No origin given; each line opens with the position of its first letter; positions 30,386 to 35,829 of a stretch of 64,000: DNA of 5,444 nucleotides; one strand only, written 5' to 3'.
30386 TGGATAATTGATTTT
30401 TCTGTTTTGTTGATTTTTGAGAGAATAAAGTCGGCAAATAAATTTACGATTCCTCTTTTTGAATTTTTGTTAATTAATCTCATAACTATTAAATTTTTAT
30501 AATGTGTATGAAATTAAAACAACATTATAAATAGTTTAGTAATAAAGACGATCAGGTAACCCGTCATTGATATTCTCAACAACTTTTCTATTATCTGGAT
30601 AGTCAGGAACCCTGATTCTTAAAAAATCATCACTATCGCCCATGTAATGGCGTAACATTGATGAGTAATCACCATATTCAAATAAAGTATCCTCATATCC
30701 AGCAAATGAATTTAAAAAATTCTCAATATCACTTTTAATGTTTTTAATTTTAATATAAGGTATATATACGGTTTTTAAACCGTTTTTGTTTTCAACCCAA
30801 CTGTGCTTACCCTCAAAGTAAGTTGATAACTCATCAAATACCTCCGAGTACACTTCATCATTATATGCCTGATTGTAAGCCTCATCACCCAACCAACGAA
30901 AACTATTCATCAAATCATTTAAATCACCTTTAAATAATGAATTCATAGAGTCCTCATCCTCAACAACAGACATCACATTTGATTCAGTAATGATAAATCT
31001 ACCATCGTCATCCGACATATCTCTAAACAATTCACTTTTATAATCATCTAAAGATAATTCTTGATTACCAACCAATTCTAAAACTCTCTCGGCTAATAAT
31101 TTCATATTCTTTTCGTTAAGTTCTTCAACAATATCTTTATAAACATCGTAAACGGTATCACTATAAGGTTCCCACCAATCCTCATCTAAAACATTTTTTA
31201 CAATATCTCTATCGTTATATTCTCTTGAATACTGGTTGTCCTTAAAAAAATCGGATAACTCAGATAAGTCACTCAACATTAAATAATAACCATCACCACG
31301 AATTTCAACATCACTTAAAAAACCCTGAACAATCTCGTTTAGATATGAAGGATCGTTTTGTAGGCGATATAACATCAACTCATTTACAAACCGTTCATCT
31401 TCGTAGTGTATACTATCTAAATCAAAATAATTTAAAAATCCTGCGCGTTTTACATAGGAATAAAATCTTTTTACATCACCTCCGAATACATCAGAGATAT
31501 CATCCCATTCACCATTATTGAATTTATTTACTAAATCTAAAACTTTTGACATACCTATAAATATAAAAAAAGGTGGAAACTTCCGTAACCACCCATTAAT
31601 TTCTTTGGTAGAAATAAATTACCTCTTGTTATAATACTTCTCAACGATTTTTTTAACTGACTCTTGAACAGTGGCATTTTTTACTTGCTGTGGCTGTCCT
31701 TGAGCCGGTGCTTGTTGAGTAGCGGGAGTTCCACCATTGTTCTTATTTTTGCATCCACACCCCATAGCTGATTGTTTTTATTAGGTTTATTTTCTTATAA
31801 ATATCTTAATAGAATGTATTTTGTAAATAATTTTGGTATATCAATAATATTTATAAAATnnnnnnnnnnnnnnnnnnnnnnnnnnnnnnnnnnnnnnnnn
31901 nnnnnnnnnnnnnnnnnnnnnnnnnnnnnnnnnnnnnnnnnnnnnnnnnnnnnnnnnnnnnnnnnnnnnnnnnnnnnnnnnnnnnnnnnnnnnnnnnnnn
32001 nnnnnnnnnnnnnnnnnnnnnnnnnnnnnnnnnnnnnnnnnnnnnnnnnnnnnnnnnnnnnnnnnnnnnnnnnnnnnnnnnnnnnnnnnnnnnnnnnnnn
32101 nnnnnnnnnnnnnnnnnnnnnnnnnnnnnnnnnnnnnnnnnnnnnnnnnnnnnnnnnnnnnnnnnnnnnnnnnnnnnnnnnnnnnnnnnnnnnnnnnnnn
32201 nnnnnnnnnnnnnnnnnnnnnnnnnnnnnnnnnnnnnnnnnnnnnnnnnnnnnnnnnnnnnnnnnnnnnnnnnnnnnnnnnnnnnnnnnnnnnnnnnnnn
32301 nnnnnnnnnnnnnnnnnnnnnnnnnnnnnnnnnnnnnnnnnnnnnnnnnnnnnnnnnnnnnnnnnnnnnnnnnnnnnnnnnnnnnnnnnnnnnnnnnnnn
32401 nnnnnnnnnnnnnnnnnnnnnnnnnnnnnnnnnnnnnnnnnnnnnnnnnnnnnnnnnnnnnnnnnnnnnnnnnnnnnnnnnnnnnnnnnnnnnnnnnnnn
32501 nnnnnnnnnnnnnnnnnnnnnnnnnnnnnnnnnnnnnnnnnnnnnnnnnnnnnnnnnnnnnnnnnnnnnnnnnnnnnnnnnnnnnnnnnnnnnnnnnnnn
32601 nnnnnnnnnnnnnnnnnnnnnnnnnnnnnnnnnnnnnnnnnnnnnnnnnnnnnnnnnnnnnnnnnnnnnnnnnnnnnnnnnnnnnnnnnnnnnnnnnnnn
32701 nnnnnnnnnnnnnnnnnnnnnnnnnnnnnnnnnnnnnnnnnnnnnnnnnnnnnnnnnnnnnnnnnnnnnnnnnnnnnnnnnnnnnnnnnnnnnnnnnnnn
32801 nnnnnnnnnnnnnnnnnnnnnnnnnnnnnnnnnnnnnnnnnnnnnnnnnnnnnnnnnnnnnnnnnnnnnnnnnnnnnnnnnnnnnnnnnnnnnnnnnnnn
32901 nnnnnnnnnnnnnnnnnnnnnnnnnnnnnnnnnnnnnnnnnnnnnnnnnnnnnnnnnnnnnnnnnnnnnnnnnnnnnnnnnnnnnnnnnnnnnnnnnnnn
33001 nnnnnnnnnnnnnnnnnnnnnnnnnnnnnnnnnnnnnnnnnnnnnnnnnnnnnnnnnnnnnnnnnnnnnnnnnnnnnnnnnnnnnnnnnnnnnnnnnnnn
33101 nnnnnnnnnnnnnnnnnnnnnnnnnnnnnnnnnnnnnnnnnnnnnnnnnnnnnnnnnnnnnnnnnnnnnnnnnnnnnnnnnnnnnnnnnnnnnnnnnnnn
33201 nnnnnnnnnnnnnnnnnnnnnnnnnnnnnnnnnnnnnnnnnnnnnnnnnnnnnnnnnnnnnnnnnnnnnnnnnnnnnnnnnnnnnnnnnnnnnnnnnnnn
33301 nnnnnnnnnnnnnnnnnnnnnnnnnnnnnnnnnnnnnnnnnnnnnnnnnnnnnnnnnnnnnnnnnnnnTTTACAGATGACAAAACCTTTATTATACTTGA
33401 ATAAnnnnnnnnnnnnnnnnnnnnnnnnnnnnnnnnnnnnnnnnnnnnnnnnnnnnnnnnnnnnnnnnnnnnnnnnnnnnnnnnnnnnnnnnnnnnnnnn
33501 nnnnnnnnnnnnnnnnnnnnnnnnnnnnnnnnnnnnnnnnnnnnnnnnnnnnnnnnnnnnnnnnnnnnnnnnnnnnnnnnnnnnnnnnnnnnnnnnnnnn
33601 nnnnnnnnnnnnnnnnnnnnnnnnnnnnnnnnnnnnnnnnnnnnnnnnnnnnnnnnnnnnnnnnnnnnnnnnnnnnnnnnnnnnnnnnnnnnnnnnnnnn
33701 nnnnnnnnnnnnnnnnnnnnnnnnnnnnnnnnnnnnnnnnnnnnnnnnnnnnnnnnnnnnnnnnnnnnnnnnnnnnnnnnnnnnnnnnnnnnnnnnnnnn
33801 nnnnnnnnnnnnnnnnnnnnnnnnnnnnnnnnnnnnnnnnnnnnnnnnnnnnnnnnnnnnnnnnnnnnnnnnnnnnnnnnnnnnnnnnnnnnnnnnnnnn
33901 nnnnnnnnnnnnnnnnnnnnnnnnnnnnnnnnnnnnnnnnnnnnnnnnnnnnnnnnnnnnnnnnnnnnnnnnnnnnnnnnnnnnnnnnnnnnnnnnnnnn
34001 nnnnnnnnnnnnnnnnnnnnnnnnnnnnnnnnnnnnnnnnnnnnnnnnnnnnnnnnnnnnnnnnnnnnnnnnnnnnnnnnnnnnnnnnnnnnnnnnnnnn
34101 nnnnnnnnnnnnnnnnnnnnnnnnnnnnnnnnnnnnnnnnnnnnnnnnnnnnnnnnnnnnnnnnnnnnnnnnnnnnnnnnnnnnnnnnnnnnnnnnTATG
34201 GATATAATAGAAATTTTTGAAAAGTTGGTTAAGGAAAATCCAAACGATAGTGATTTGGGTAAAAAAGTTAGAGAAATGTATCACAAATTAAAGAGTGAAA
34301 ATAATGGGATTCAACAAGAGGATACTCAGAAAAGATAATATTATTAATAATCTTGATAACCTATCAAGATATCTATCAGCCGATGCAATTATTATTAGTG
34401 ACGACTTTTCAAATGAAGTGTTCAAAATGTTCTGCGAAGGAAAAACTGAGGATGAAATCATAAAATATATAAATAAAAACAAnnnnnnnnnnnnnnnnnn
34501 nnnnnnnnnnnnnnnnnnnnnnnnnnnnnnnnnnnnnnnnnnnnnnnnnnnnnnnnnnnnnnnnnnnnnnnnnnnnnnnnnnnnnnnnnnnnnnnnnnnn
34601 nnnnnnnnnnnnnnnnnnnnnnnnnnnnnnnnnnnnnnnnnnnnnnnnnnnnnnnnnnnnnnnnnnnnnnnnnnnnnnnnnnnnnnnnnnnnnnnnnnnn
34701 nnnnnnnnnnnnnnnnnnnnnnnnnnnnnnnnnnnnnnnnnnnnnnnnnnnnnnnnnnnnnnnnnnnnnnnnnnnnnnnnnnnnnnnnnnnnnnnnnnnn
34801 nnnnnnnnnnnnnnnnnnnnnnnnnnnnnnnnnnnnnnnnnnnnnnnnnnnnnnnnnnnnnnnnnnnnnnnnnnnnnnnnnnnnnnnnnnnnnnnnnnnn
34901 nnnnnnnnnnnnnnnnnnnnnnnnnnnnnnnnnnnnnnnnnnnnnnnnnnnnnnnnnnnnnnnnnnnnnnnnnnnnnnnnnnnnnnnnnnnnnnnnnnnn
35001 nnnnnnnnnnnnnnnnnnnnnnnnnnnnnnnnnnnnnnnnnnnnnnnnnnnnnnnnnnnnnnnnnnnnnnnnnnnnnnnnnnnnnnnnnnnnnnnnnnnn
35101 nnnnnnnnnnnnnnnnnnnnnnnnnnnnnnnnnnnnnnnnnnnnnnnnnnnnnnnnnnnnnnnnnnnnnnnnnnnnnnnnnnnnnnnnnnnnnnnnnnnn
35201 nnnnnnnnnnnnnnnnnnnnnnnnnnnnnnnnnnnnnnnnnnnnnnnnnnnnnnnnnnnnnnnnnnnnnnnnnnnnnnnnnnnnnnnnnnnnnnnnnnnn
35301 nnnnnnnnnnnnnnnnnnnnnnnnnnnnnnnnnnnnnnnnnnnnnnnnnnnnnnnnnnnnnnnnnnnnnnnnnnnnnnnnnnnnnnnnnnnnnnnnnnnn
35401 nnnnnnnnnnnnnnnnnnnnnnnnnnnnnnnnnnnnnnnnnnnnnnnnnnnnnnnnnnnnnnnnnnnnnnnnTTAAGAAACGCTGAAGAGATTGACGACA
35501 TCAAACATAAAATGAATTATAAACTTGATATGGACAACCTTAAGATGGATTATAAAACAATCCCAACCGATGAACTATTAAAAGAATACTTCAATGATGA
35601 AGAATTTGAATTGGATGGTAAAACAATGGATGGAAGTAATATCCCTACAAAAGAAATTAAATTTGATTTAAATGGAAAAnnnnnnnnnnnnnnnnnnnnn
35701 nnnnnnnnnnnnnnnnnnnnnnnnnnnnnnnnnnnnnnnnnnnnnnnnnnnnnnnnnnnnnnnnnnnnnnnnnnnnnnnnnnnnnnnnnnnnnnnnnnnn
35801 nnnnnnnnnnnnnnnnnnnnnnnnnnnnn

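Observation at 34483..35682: Eukaryotic-type (GSII) glutamine synthetase encoded in a phage-like early region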

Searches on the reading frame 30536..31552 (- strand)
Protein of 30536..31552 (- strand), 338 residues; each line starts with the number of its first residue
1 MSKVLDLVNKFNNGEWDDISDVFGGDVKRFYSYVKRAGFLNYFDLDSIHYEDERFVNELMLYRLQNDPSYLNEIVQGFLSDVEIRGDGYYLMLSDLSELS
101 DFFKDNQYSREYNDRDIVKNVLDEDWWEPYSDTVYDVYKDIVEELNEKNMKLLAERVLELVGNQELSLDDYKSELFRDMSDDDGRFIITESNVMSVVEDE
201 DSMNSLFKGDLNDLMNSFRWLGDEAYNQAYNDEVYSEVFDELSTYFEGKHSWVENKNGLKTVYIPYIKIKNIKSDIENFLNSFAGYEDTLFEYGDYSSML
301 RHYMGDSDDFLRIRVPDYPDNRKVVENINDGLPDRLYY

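Call 10: search_protein_families(library=pfam, proteins=[window:30536-31552:-], max_evalue=0.01)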
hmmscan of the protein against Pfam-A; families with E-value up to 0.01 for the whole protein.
window:30536-31552:- (338 aa): 0 families

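Call 47: search_protein_families(library=pfam, alignment_id=A3, max_evalue=0.0001)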
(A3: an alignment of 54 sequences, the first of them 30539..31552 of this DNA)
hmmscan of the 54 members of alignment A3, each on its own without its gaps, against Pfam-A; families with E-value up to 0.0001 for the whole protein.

A. member 1, window:30539-31552:- (338 aa): 0 families

B. families by the number of members that match (of 54 scanned): 20 families
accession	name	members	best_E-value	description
PF01223.29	Endonuclease_NS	1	7.7e-24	DNA/RNA non-specific endonuclease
PF18143.6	HAD_SAK_2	1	8.6e-21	HAD domain in Swiss Army Knife RNA repair proteins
PF00293.34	NUDIX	1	4.2e-19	NUDIX domain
PF01145.31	Band_7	1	2.7e-18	SPFH domain / Band 7 family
PF07866.17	DUF1653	1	3.8e-17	Protein of unknown function (DUF1653)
PF01464.25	SLT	1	8.4e-16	Transglycosylase SLT domain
PF03330.24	DPBB_1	1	1.6e-15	Lytic transglycolase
PF01555.25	N6_N4_Mtase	1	1.3e-14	DNA methylase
PF09414.15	RNA_ligase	1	4.2e-14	RNA ligase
PF21189.3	PHA02142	1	4.6e-14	PHA02142 OB-fold domain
PF11753.13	DUF3310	1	3e-13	Protein of unknwon function (DUF3310)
PF13671.12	AAA_33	1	1.5e-11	AAA domain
PF13578.12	Methyltransf_24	1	1.5e-09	Methyltransferase domain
PF24694.1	LNS2_PITM1-3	1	1.4e-08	PITM 1-3, LNS2 domain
PF03767.20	Acid_phosphat_B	1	9e-08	HAD superfamily, subfamily IIIB (Acid phosphatase)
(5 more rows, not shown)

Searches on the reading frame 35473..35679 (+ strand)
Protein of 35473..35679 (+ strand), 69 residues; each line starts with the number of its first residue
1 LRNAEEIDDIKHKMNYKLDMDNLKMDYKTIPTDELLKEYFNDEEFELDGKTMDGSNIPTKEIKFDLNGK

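Call 63: search_solved_structures(query=A4, max_evalue=10, show_alignments=3)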
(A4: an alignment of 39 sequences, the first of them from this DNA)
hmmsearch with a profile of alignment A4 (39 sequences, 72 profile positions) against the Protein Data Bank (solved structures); distinct sequences matched with E-value up to 10: 7.
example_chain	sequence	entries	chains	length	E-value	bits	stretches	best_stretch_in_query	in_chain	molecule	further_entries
6sxj_A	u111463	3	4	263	0.47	13.7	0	31-47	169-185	Streptomycin 3''-adenylyltransferase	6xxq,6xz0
6cuk_A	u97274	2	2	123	0.73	13.1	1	13-38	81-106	Cytochrome c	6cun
2glo_A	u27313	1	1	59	1.3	12.4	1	35-63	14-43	brinker CG9653-PA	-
3p7l_A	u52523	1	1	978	2.3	11.6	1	6-41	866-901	Insulin-degrading enzyme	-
3tuv_A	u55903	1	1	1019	2.5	11.4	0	6-41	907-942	Insulin-degrading enzyme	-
3p7o_A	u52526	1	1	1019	2.5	11.4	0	6-41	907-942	Insulin-degrading enzyme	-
7yg4_A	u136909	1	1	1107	5.3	10.4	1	38-67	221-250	Protein virilizer homolog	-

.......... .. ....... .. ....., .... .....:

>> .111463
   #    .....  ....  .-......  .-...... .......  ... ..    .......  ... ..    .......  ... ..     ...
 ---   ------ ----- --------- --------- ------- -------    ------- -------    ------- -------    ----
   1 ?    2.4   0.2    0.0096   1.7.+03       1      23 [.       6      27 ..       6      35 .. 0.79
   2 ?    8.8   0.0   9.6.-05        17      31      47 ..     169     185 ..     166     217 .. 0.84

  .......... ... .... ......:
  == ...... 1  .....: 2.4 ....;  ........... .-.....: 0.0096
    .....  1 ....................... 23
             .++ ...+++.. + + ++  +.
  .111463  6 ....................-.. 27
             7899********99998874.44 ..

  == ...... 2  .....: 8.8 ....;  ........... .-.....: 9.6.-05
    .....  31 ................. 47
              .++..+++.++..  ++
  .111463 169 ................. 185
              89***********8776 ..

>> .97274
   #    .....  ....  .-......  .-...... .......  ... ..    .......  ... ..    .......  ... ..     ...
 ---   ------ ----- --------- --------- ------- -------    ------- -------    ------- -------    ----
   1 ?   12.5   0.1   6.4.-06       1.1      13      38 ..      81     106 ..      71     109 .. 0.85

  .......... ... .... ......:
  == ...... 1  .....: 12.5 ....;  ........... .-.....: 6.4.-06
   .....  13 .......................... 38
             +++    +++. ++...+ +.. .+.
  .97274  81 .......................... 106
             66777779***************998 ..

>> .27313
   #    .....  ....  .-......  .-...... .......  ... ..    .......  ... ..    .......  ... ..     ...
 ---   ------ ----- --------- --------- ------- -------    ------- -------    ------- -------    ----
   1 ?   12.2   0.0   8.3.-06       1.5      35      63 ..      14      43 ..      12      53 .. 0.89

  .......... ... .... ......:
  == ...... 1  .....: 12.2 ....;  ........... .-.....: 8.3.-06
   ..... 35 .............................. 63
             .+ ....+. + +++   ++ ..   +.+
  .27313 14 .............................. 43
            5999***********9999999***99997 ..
